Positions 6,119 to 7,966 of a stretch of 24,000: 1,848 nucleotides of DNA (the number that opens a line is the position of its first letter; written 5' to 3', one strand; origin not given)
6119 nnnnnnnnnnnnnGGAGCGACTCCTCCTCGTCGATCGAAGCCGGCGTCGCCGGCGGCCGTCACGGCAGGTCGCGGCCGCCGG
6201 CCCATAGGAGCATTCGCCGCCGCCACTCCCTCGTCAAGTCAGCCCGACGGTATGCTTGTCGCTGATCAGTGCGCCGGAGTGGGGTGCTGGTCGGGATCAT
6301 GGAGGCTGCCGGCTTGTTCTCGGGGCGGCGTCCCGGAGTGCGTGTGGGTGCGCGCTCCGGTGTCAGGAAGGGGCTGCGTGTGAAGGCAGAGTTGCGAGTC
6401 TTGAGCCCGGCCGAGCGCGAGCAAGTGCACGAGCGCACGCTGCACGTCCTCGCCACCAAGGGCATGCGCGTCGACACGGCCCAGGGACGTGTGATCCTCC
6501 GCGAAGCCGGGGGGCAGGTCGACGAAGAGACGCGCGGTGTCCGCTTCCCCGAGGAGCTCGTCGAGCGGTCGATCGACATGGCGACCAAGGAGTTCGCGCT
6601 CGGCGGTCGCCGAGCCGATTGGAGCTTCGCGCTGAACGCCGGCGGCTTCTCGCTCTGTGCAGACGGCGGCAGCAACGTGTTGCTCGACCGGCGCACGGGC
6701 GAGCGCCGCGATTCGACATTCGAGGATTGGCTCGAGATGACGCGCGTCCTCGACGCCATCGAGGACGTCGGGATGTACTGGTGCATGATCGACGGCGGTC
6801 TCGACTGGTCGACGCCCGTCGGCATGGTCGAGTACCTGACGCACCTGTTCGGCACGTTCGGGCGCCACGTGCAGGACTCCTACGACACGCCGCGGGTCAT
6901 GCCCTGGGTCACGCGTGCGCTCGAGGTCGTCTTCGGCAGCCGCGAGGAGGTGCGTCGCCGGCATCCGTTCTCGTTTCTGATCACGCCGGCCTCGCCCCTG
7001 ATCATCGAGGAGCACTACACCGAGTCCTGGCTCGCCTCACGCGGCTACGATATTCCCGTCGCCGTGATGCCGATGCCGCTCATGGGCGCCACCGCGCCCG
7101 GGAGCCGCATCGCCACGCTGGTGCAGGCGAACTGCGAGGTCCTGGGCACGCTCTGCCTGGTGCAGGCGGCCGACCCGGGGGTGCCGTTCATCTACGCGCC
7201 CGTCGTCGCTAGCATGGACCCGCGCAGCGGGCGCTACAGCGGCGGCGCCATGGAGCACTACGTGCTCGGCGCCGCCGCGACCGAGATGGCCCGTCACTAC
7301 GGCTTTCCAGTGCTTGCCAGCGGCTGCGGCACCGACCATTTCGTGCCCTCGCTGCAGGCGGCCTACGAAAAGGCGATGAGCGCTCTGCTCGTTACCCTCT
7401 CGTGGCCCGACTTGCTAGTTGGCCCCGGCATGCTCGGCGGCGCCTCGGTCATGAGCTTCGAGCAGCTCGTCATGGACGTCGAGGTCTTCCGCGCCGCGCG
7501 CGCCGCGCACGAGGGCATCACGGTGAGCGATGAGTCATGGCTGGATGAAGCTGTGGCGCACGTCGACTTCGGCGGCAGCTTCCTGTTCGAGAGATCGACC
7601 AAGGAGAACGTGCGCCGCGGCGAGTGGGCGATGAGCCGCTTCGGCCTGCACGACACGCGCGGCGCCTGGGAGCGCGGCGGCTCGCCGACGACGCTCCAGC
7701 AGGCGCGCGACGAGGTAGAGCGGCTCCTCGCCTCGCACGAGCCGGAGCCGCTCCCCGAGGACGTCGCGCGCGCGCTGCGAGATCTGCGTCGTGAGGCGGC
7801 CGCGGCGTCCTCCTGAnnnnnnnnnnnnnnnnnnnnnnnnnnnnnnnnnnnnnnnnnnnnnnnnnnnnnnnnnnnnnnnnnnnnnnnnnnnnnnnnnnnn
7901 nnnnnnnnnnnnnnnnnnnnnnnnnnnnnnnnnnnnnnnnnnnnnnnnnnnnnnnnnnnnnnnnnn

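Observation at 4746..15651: Candidate corrinoid-dependent catabolic locus joining MttB-like and MtmB-like methyltransferases to an amino-acid importer, an MIO enzyme and an aminotransferase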

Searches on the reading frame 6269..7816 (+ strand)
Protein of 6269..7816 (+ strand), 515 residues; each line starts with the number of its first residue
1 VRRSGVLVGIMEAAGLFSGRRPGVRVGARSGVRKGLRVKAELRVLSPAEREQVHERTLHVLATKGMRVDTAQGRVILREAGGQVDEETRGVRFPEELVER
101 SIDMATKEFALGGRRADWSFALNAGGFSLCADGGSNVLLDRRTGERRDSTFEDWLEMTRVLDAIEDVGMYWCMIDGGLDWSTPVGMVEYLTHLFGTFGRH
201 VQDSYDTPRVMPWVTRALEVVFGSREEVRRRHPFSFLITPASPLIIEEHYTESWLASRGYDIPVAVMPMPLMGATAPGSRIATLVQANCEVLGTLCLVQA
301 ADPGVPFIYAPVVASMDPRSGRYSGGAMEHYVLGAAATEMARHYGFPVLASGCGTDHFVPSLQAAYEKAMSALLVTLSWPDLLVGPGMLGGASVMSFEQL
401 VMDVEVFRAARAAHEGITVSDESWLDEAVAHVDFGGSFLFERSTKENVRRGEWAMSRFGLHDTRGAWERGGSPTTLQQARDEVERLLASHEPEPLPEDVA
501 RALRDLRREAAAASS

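Call 5: search_protein_families(library=pfam, proteins=[window:6269-7816:+], max_evalue=0.01)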
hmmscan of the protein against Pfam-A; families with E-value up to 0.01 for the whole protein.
window:6269-7816:+ (515 aa): 1 family
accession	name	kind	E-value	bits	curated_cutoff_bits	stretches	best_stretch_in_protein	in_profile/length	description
PF06253.16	MTTB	-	1.7e-60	204.9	25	1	37-510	26-497/500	Trimethylamine methyltransferase (MTTB)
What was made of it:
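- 6380..7816 (+): Non-Pyl MttB-superfamily methyltransferase (478 aa, start GTG 6380 behind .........). PF06253 1.7e-60 (call 5).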

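Call 13: find_encoding_contigs(protein=window:6269-7816:+, flank=10000, max_places=6)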
Protein window:6269-7816:+ (515 aa): no gene with exactly this product is on record in the collection.

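Call 16: find_encoding_contigs(protein=window:6380-7813:+, flank=10000, max_places=6)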
Protein seq(478 aa) (478 aa): no gene with exactly this product is on record in the collection.

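Call 25: search_protein_families(library=ncbifam, proteins=[window:6380-7816:+], max_evalue=0.00001)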
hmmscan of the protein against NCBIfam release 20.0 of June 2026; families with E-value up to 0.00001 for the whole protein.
window:6380-7816:+ (478 aa): 1 family
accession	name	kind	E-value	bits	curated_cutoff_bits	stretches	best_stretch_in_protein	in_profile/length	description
TIGR02369.2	trimeth_pyl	equivalog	4.4e-94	315.6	525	1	4-472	2-467/469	[trimethylamine--corrinoid protein] Co-methyltransferase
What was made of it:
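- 6380..7816 (+): TIGR02369 scores 315.6, below cutoff 525 (call 25).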

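Call 26: find_homologous_proteins(query=window:6380-7813:+, max_evalue=1e-10)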
Query seq(478 aa) (478 aa): 1748 proteins with E <= 1e-10 among 8000 candidates; the best 120 are listed.
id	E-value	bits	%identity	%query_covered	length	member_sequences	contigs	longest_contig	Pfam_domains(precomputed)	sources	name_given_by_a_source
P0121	1.5e-282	955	97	89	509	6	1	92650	PF06253.17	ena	-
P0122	3.3e-282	954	87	100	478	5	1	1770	PF06253.17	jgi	jgi:trimethylamine:corrinoid methyltransferase-like protein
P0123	8.3e-268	906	83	99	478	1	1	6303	PF06253.17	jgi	jgi:trimethylamine--corrinoid protein Co-methyltransferase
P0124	5.5e-257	871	80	100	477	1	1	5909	PF06253.17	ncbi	-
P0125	2.6e-232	789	73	99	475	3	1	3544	PF06253.17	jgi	jgi:trimethylamine--corrinoid protein Co-methyltransferase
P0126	5.8e-232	788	72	99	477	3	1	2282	PF06253.17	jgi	jgi:trimethylamine---corrinoid protein Co-methyltransferase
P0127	1.9e-208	711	65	100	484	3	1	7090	PF06253.17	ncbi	ncbi:MAG: trimethylamine methyltransferase family protein [Thermoleophilia bacterium]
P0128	1.5e-201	688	64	100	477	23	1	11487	PF06253.17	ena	-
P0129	3.2e-199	680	65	99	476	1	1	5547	PF06253.17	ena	-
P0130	5.3e-191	653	60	99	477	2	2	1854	PF06253.17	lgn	-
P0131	1.2e-186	639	62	100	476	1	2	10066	PF06253.17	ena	-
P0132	3.7e-184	631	63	99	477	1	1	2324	PF06253.17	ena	-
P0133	4.3e-184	630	60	99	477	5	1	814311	PF06253.17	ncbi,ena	-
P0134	5.6e-184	630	61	100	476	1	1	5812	PF06253.17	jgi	jgi:trimethylamine--corrinoid protein Co-methyltransferase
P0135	5.8e-184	630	60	100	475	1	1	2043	PF06253.17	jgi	jgi:trimethylamine--corrinoid protein Co-methyltransferase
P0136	3.4e-182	624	59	99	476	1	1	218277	PF06253.17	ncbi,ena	-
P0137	7.8e-182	623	60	98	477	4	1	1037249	PF06253.17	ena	-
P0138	9.0e-182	623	60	97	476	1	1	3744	PF06253.17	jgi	jgi:trimethylamine:corrinoid methyltransferase-like protein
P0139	2.1e-181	622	58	98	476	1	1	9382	PF06253.17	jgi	jgi:trimethylamine--corrinoid protein Co-methyltransferase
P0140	2.2e-181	621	59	100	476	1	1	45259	PF06253.17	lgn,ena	-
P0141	2.8e-181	621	59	99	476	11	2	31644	PF06253.17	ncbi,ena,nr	ncbi:MAG TPA: trimethylamine methyltransferase family protein [Thermoleophilia bacterium]|nr:trimeth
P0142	3.4e-181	621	60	100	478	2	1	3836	PF06253.17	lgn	-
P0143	9.6e-181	619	60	99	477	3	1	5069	PF06253.17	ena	-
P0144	1.3e-180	619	59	100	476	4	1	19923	PF06253.17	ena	-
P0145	3.9e-180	617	59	98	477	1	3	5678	PF06253.17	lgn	-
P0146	4.2e-180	617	59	100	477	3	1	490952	PF06253.17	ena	-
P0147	5.2e-180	617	58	99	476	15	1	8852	PF06253.17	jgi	-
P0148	1.2e-179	616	59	99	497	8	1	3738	PF06253.17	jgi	jgi:trimethylamine--corrinoid protein Co-methyltransferase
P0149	1.5e-179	615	59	98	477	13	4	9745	PF06253.17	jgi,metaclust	metaclust:\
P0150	2.9e-179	614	58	100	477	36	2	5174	PF06253.17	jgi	jgi:trimethylamine--corrinoid protein Co-methyltransferase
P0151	6.1e-179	613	59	99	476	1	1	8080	PF06253.17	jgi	jgi:trimethylamine--corrinoid protein Co-methyltransferase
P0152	1.1e-178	613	59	99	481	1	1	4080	PF06253.17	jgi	jgi:trimethylamine--corrinoid protein Co-methyltransferase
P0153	1.1e-178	613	58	99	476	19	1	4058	PF06253.17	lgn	-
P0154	1.2e-178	613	59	100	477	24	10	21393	PF06253.17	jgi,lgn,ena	-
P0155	1.9e-178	612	58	100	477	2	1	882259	PF06253.17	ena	-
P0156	2.5e-178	611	57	99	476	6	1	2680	PF06253.17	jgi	jgi:trimethylamine--corrinoid protein Co-methyltransferase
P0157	4.6e-178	611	59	99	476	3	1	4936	PF06253.17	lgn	-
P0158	5.8e-178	610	57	99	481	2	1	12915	PF06253.17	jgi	-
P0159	7.4e-178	610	59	99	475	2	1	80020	PF06253.17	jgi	-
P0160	7.5e-178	610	58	99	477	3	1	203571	PF06253.17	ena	-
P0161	1.0e-177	609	57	99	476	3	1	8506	PF06253.17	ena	-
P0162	1.2e-177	609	58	99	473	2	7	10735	PF06253.17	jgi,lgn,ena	jgi:trimethylamine--corrinoid protein Co-methyltransferase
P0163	2.5e-177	608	58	100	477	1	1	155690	PF06253.17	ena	-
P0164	2.7e-177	608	58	99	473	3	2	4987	PF06253.17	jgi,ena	-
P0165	7.8e-177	606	58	100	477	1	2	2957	PF06253.17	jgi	-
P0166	1.2e-176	606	56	100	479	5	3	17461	PF06253.17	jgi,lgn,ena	jgi:trimethylamine--corrinoid protein Co-methyltransferase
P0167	1.3e-176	606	57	100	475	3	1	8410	PF06253.17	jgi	jgi:trimethylamine--corrinoid protein Co-methyltransferase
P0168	1.8e-176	605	57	99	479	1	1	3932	PF06253.17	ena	-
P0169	2.4e-176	605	57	99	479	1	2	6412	PF06253.17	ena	-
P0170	2.8e-176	605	58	100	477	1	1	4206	PF06253.17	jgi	jgi:trimethylamine---corrinoid protein Co-methyltransferase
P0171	3.3e-176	604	58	99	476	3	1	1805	PF06253.17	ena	-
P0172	5.3e-176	604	58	100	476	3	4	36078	PF06253.17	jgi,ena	jgi:trimethylamine--corrinoid protein Co-methyltransferase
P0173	5.8e-176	604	57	99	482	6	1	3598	PF06253.17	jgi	jgi:trimethylamine--corrinoid protein Co-methyltransferase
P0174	6.0e-176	604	56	99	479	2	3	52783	PF06253.17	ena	-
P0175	6.8e-176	603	59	96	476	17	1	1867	PF06253.17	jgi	jgi:trimethylamine--corrinoid protein Co-methyltransferase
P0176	1.9e-175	602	59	96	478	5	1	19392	PF06253.17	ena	-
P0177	2.7e-175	601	58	96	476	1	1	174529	PF06253.17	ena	-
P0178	4.4e-175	601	56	100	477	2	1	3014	PF06253.17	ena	-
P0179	4.7e-175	601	58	95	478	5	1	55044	PF06253.17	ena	-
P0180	5.1e-175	600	58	99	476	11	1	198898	PF06253.17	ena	-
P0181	5.4e-175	600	57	99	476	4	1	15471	PF06253.17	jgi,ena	-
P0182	7.0e-175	600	56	99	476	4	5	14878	PF06253.17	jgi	jgi:trimethylamine--corrinoid protein Co-methyltransferase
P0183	8.2e-175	600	57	99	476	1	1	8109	PF06253.17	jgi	-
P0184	9.2e-175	600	57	99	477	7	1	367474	PF06253.17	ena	-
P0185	1.0e-174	599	58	96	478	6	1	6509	PF06253.17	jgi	jgi:trimethylamine---corrinoid protein Co-methyltransferase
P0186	1.6e-174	599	57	99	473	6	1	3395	PF06253.17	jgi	jgi:trimethylamine--corrinoid protein Co-methyltransferase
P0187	1.8e-174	599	56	99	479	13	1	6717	PF06253.17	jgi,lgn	-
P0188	2.2e-174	598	59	98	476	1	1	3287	PF06253.17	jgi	-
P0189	2.3e-174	598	57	99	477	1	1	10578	PF06253.17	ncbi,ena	-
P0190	2.5e-174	598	56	99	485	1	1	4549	PF06253.17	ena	-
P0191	7.5e-174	597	57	97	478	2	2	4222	PF06253.17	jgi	jgi:trimethylamine---corrinoid protein Co-methyltransferase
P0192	8.3e-174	596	58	99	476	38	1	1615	PF06253.17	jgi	-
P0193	1.1e-173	596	59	99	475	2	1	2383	PF06253.17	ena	-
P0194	1.1e-173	596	56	99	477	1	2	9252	PF06253.17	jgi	-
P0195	3.1e-173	595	56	99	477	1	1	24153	PF06253.17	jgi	-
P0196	5.8e-173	594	58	99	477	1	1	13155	PF06253.17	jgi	jgi:trimethylamine--corrinoid protein Co-methyltransferase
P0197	7.9e-173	593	56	100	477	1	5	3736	PF06253.17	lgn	-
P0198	9.2e-173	593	54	99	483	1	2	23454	PF06253.17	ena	-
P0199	1.1e-172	593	56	100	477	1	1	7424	PF06253.17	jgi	jgi:trimethylamine:corrinoid methyltransferase-like protein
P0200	1.3e-172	593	57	100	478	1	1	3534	PF06253.17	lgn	-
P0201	1.5e-172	592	55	100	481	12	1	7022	PF06253.17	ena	-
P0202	1.6e-172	592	57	99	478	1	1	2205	PF06253.17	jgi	jgi:trimethylamine---corrinoid protein Co-methyltransferase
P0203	1.8e-172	592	56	100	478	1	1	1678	PF06253.17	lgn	-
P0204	2.1e-172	592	56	100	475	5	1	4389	PF06253.17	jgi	-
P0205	2.2e-172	592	55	99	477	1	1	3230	PF06253.17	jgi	jgi:trimethylamine--corrinoid protein Co-methyltransferase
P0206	2.6e-172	592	56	99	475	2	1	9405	PF06253.17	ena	-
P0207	2.6e-172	592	58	96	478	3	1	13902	PF06253.17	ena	-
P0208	2.8e-172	591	55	100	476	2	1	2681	PF06253.17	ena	-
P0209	3.6e-172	591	55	100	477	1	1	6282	PF06253.17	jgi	jgi:trimethylamine--corrinoid protein Co-methyltransferase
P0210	3.6e-172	591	55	100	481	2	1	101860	PF06253.17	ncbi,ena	-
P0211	5.1e-172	591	56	100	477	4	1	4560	PF06253.17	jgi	jgi:trimethylamine--corrinoid protein Co-methyltransferase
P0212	5.4e-172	591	56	98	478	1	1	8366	PF06253.17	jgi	jgi:trimethylamine--corrinoid protein Co-methyltransferase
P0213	5.7e-172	590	55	99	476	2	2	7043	PF06253.17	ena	-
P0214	8.8e-172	590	57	99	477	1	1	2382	PF06253.17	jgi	jgi:trimethylamine--corrinoid protein Co-methyltransferase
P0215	1.1e-171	590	58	99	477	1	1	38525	PF06253.17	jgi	jgi:trimethylamine---corrinoid protein Co-methyltransferase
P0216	1.1e-171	590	56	99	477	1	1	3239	PF06253.17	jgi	-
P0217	1.1e-171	589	57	100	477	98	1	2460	PF06253.17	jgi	-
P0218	1.1e-171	589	55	100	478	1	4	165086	PF06253.17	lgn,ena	-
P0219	1.2e-171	589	56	100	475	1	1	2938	PF06253.17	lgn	-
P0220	1.3e-171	589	55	99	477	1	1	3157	PF06253.17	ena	-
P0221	1.7e-171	589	55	99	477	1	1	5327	PF06253.17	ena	-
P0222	1.7e-171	589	58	96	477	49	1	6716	PF06253.17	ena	-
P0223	1.9e-171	589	57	100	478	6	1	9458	PF06253.17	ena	-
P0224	1.9e-171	589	55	100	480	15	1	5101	PF06253.17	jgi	jgi:trimethylamine--corrinoid protein Co-methyltransferase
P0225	1.9e-171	589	59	96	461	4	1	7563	PF06253.17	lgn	-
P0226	2.0e-171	589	57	100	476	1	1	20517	PF06253.17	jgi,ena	-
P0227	2.1e-171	589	57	100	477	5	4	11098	PF06253.17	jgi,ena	-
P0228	2.7e-171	588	55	99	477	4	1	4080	PF06253.17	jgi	jgi:trimethylamine--corrinoid protein Co-methyltransferase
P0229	3.6e-171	588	56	99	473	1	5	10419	PF06253.17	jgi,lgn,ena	jgi:trimethylamine--corrinoid protein Co-methyltransferase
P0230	4.2e-171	588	53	100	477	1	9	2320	PF06253.17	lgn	-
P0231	4.3e-171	588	55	99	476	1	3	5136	PF06253.17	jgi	jgi:trimethylamine--corrinoid protein Co-methyltransferase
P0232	4.5e-171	587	55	99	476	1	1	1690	PF06253.17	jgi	jgi:trimethylamine--corrinoid protein Co-methyltransferase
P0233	5.1e-171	587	57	96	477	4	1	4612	PF06253.17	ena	-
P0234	5.5e-171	587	55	99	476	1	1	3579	PF06253.17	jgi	jgi:trimethylamine--corrinoid protein Co-methyltransferase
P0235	5.5e-171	587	54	99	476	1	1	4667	PF06253.17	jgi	jgi:trimethylamine--corrinoid protein Co-methyltransferase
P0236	6.6e-171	587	55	99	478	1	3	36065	PF06253.17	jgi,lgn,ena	-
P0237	8.1e-171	587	57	96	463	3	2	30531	PF06253.17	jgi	jgi:trimethylamine--corrinoid protein Co-methyltransferase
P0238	8.7e-171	587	55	99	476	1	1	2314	PF06253.17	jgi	jgi:trimethylamine--corrinoid protein Co-methyltransferase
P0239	1.1e-170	586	56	100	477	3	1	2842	PF06253.17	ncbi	-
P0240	1.2e-170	586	55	99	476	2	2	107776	PF06253.17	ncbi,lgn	-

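Call 27: find_encoding_contigs(protein=P0121, flank=10000, max_places=3)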
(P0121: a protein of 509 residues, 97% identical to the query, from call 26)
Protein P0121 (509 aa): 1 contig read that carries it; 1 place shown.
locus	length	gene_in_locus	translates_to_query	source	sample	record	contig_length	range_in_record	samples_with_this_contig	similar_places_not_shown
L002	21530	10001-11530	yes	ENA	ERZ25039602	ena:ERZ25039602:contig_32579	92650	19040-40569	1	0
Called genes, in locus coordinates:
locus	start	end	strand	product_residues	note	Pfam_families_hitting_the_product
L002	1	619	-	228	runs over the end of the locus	PF01636:APH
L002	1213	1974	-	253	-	PF01022:HTH_5 (weak), PF08220:HTH_DeoR, PF08279:HTH_11, PF00392:GntR (weak), PF00455:DeoRC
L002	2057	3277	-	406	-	-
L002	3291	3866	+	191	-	PF00324:AA_permease (weak), PF13520:AA_permease_2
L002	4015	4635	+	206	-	-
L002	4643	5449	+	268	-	PF01209:Ubie_methyltran, PF05175:MTS (weak), PF13489:Methyltransf_23, PF13847:Methyltransf_31, PF08241:Methyltransf_11, PF08242:Methyltransf_12, PF13649:Methyltransf_25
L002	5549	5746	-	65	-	PF00313:CSD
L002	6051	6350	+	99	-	PF01084:Ribosomal_S18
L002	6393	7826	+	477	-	PF02310:B12-binding, PF04055:Radical_SAM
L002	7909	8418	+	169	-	PF00881:Nitroreductase, PF14512:TM1586_NiRdase (weak)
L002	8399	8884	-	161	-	-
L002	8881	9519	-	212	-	PF00202:Aminotran_3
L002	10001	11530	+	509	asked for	PF06253:MTTB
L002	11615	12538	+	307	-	PF01904:DUF72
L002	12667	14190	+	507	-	PF00221:Lyase_aromatic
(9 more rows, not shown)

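Call 36: find_encoding_contigs(protein=P0133, flank=10000, max_places=2)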
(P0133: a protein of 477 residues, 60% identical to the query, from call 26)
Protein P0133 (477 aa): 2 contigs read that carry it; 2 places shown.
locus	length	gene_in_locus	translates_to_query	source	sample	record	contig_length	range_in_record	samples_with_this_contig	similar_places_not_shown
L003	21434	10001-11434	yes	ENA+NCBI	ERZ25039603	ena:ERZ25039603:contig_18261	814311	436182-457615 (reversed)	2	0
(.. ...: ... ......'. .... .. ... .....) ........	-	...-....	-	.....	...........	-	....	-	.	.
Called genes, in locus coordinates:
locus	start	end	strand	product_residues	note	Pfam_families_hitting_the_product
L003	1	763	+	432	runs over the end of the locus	PF00999:Na_H_Exchanger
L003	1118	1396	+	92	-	PF00440:TetR_N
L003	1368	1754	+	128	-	-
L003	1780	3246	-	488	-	PF13230:GATase_4, PF13522:GATase_6, PF13537:GATase_7, PF00156:Pribosyltran (weak)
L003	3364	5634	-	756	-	PF18072:FGAR-AT_linker, PF00586:AIRS, PF02769:AIRS_C, PF00586:AIRS, PF02769:AIRS_C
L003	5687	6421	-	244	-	PF13507:GATase_5, PF01965:DJ-1_PfpI, PF07685:GATase_3 (weak)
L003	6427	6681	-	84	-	PF02700:PurS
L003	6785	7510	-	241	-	PF02517:Rce1-like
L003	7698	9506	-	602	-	PF26549:Tricorn_N (faint), PF07676:PD40 (faint), PF26550:Tricorn_2nd, PF00561:Abhydrolase_1 (weak), PF01738:DLH (weak), PF12146:Hydrolase_4 (faint), PF00326:Peptidase_S9, PF07859:Abhydrolase_3 (weak), +1 more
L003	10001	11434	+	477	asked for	PF06253:MTTB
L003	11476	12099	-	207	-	PF01810:LysE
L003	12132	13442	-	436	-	PF06245:DUF1015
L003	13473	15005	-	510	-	PF19077:Big_13 (faint), PF17936:Big_6 (weak), PF09136:Glucodextran_B (faint), PF01471:PG_binding_1, PF03734:YkuD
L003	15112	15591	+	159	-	-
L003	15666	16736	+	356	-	PF01820:Dala_Dala_lig_N, PF02786:CPSase_L_D2, PF02222:ATP-grasp, PF07478:Dala_Dala_lig_C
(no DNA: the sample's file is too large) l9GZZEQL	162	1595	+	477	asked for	PF06253:MTTB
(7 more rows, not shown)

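Call 37: find_encoding_contigs(protein=P0137, flank=10000, max_places=2)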
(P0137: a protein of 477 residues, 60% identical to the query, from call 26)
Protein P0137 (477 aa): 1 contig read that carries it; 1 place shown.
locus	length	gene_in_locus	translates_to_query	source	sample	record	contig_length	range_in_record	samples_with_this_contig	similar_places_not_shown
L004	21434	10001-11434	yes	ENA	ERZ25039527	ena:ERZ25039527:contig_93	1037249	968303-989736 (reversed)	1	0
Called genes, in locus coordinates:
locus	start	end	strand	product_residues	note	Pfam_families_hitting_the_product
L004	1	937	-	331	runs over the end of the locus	PF00294:PfkB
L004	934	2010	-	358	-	PF00586:AIRS, PF02769:AIRS_C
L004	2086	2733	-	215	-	PF00857:Isochorismatase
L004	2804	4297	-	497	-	PF13230:GATase_4, PF00156:Pribosyltran (faint), PF13522:GATase_6, PF13537:GATase_7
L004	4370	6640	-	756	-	PF18072:FGAR-AT_linker, PF00586:AIRS, PF02769:AIRS_C, PF00586:AIRS, PF02769:AIRS_C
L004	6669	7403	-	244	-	PF01965:DJ-1_PfpI, PF13507:GATase_5, PF07685:GATase_3 (weak)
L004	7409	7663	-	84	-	PF02700:PurS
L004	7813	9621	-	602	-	PF26549:Tricorn_N (faint), PF26550:Tricorn_2nd, PF07676:PD40 (weak), PF00561:Abhydrolase_1 (weak), PF12146:Hydrolase_4 (faint), PF00326:Peptidase_S9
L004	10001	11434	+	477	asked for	PF06253:MTTB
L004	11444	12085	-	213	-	PF01810:LysE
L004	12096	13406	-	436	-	PF06245:DUF1015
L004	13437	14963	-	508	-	PF13750:Big_3_3 (faint), PF19077:Big_13 (weak), PF09136:Glucodextran_B (faint), PF17936:Big_6, PF01471:PG_binding_1, PF03734:YkuD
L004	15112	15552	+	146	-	-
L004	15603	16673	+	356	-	PF01820:Dala_Dala_lig_N, PF02786:CPSase_L_D2, PF07478:Dala_Dala_lig_C, PF02222:ATP-grasp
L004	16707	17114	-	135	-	-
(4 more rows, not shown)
